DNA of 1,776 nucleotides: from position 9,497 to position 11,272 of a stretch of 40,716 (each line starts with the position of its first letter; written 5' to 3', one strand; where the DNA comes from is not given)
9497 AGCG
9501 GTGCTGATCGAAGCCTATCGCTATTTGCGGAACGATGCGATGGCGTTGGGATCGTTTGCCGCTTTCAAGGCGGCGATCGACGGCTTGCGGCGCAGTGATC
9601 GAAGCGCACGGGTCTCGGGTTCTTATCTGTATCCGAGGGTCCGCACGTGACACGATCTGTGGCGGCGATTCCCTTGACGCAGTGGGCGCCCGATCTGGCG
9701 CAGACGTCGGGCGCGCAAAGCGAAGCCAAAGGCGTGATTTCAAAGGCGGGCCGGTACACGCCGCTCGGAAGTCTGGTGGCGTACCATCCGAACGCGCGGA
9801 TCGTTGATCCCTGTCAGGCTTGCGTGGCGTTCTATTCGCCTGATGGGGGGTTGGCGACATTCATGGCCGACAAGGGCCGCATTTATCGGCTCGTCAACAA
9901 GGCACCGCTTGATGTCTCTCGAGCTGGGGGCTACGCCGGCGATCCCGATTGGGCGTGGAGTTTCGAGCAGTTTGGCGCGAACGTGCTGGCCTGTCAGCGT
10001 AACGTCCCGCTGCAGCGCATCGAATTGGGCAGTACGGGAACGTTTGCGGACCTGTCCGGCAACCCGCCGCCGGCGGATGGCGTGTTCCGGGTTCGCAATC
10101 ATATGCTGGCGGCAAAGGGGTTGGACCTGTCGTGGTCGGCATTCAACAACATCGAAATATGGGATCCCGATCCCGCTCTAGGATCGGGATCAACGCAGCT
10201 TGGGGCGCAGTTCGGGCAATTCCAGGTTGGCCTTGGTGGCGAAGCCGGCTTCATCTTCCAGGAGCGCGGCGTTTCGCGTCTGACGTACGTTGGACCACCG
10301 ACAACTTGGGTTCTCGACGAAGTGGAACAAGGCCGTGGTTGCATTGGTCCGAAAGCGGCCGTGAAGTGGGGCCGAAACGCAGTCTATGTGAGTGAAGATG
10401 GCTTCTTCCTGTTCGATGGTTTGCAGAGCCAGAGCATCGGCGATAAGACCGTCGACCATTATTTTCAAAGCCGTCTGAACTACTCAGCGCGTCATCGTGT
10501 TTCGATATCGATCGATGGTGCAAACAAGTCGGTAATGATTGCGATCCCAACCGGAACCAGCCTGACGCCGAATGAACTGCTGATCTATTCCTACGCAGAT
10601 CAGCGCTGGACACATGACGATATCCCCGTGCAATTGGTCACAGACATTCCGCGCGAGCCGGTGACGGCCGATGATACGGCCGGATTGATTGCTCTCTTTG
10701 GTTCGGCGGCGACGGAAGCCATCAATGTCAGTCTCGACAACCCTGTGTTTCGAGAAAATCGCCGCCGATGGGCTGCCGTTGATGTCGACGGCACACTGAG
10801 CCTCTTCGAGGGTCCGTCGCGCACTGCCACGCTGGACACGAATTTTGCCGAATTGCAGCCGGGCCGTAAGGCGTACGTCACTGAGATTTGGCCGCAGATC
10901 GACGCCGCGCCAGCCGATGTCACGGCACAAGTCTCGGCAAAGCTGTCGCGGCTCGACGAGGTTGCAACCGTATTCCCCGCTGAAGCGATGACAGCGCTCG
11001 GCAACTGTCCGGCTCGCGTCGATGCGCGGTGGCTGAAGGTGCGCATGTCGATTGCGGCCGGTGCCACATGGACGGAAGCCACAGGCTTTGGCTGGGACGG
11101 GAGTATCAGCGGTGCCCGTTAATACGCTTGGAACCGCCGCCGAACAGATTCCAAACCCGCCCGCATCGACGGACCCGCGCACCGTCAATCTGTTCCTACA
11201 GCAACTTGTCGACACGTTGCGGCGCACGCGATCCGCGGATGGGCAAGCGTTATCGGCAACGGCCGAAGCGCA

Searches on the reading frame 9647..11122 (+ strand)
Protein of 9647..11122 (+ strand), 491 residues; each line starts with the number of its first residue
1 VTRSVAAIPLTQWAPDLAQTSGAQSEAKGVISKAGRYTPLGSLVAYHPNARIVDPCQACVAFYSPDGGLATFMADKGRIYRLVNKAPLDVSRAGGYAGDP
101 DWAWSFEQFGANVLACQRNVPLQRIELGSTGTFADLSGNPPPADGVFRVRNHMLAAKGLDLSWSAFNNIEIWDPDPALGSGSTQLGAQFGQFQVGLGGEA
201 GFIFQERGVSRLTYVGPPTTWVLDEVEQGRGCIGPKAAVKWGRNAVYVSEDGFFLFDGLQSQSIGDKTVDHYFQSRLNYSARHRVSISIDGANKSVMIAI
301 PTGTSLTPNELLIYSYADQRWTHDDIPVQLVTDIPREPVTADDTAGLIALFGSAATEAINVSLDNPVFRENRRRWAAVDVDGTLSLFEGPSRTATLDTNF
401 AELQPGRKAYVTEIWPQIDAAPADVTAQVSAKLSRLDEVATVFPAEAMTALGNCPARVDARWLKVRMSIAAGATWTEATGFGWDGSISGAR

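Call 44: search_protein_families(library=phrogs, proteins=[window:9647-11122:+], max_evalue=0.00001)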
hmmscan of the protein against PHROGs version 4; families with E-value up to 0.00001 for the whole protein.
window:9647-11122:+ (491 aa): 1 family
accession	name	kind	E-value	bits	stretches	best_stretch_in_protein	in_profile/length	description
phrog_3287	-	head and packaging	6.8e-50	171.4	1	10-489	20-522/524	virion structural protein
